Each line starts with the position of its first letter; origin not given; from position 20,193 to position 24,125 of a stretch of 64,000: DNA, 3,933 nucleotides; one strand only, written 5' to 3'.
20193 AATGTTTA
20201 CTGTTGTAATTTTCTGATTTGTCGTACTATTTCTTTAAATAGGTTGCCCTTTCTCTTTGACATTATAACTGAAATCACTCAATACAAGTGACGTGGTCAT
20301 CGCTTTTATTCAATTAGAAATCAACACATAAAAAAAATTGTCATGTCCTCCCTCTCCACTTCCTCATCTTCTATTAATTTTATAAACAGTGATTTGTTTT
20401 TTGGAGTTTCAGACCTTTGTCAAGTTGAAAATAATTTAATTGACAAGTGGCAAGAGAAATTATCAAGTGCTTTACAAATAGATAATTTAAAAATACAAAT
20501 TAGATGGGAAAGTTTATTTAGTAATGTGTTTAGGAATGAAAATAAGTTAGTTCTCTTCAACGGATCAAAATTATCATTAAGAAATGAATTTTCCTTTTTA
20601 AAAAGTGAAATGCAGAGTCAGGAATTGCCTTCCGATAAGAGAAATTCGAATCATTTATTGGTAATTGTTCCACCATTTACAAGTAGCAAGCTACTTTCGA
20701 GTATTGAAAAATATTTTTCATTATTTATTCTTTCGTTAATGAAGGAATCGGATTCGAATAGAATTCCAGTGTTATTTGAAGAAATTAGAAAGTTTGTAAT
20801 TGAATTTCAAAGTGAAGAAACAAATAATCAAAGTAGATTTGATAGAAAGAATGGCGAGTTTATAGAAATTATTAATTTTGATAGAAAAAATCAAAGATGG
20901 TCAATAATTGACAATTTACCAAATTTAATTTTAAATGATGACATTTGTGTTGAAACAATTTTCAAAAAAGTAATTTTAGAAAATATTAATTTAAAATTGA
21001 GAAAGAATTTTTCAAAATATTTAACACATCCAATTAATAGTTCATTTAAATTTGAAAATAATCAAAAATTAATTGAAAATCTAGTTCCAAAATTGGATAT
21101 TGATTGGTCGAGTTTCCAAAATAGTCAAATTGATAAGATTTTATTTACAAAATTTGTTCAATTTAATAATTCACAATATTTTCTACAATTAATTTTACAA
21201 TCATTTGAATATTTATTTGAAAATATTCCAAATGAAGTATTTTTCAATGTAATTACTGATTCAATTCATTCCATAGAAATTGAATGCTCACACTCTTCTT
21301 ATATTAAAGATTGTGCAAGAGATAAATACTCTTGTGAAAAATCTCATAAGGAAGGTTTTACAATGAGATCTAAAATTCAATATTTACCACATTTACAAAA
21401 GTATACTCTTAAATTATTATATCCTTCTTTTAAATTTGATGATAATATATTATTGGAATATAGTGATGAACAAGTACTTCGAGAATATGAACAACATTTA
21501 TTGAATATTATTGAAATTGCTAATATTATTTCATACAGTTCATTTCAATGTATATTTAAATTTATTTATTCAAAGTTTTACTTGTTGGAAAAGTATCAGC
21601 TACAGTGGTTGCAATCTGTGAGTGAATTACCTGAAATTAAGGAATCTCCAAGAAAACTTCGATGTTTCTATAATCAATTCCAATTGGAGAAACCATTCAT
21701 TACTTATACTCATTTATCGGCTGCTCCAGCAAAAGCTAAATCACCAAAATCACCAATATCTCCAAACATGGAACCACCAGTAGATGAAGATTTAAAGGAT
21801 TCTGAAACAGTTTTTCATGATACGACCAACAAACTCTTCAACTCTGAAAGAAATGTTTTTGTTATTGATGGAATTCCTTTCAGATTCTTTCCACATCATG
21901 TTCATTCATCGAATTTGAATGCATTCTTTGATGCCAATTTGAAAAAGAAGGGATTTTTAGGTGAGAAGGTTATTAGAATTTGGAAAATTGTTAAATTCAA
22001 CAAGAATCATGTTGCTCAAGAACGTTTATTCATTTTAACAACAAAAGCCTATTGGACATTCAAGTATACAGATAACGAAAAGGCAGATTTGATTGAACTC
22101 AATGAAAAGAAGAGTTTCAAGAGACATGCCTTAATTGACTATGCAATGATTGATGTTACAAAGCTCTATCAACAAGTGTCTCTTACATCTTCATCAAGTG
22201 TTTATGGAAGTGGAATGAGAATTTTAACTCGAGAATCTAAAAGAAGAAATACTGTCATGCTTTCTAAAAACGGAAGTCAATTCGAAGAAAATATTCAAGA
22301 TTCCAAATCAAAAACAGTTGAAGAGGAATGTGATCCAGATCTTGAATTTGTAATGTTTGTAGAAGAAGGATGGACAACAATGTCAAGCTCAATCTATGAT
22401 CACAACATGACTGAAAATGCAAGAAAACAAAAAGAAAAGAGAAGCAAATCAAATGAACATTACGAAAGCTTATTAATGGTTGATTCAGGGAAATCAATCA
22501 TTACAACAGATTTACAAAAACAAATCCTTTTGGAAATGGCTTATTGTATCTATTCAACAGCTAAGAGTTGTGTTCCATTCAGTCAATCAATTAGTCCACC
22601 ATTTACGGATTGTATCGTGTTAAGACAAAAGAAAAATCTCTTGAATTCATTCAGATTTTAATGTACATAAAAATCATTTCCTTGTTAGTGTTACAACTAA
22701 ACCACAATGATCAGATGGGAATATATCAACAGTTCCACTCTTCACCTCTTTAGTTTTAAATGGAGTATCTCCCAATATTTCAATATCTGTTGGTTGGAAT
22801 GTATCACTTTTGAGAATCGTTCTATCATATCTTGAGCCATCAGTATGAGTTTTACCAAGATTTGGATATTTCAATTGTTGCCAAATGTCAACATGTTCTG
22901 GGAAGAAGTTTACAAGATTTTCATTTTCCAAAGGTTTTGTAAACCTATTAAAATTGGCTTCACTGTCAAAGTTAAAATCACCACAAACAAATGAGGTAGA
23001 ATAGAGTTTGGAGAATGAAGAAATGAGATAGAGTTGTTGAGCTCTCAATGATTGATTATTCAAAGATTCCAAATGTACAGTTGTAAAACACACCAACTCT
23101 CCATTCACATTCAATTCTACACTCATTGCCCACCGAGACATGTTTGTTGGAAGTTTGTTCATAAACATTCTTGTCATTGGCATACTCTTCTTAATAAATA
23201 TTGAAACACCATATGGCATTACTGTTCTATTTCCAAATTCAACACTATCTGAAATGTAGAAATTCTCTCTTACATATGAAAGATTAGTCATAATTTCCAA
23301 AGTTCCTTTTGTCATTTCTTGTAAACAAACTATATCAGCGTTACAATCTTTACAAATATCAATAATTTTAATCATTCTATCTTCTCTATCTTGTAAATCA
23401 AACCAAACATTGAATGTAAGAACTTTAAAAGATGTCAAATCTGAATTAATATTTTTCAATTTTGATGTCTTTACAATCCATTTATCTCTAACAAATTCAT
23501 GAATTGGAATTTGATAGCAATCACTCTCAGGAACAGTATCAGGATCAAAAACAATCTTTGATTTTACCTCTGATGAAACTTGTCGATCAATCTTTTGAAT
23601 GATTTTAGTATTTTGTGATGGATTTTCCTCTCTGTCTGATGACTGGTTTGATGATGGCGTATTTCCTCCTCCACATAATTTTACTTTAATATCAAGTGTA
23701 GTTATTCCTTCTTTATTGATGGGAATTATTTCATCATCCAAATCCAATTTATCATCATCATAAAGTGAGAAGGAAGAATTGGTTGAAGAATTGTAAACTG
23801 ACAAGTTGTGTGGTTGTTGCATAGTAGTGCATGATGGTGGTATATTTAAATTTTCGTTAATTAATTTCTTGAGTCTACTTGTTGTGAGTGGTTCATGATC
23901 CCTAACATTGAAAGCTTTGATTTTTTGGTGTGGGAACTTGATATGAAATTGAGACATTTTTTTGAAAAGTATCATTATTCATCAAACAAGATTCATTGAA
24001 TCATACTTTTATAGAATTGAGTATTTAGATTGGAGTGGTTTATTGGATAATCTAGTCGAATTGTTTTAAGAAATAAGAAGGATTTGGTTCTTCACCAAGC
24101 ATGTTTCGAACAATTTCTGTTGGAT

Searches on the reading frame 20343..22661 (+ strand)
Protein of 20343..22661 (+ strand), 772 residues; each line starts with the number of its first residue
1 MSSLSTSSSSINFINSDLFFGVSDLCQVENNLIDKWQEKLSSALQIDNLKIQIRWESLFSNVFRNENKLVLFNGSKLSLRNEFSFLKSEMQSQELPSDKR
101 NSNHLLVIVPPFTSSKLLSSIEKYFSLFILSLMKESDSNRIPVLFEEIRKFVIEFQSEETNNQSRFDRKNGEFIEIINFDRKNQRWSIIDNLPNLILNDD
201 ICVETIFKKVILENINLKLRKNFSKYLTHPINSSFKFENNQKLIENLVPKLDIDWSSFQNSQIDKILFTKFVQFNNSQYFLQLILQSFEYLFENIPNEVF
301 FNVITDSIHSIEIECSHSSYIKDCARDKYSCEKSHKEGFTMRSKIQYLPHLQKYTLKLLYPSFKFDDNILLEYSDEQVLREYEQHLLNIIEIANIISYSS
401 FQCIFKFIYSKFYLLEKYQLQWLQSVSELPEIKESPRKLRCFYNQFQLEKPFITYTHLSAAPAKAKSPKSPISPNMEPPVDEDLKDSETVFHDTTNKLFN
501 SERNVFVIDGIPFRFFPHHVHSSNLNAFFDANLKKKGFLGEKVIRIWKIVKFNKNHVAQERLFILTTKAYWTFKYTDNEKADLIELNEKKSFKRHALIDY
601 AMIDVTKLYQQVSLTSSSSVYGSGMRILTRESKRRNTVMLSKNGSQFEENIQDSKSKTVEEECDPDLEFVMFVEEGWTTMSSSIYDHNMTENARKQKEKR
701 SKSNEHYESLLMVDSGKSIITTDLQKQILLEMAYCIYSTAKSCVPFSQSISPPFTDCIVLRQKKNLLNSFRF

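Call 27: search_protein_families(library=pfam, proteins=[window:20343-22661:+], max_evalue=0.001)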
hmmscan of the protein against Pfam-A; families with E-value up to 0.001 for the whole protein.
window:20343-22661:+ (772 aa): 0 families

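Call 76: search_protein_families(library=pfam, proteins=[window:20343-22661:+], max_evalue=1)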
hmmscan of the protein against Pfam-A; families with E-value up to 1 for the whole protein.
window:20343-22661:+ (772 aa): 1 family
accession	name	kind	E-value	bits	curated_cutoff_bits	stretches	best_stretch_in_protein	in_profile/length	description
PF12456.14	hSac2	-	0.031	14.3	26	1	540-627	26-112/115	Inositol phosphatase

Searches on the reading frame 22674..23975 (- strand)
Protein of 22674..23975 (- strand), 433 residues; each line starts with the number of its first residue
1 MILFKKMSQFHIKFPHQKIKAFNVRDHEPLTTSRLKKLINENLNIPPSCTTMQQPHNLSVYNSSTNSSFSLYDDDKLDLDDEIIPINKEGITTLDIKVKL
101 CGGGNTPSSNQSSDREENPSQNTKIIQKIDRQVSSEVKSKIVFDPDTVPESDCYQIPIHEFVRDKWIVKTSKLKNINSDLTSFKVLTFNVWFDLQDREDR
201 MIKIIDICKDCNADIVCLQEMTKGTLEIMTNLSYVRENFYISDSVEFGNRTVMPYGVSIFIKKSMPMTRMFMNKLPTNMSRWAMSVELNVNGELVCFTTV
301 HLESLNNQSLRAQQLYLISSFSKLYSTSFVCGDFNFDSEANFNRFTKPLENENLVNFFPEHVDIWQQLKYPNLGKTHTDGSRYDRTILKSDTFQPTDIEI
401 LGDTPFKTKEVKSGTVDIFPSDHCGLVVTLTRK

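Call 27: search_protein_families(library=pfam, proteins=[window:22674-23975:-], max_evalue=0.001)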
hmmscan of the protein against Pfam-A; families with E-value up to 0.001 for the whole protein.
window:22674-23975:- (433 aa): 1 family
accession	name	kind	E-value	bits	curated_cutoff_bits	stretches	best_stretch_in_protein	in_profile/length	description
PF03372.29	Exo_endo_phos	-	7.6e-17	62.2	24.5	1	186-423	1-225/225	Endonuclease/Exonuclease/phosphatase family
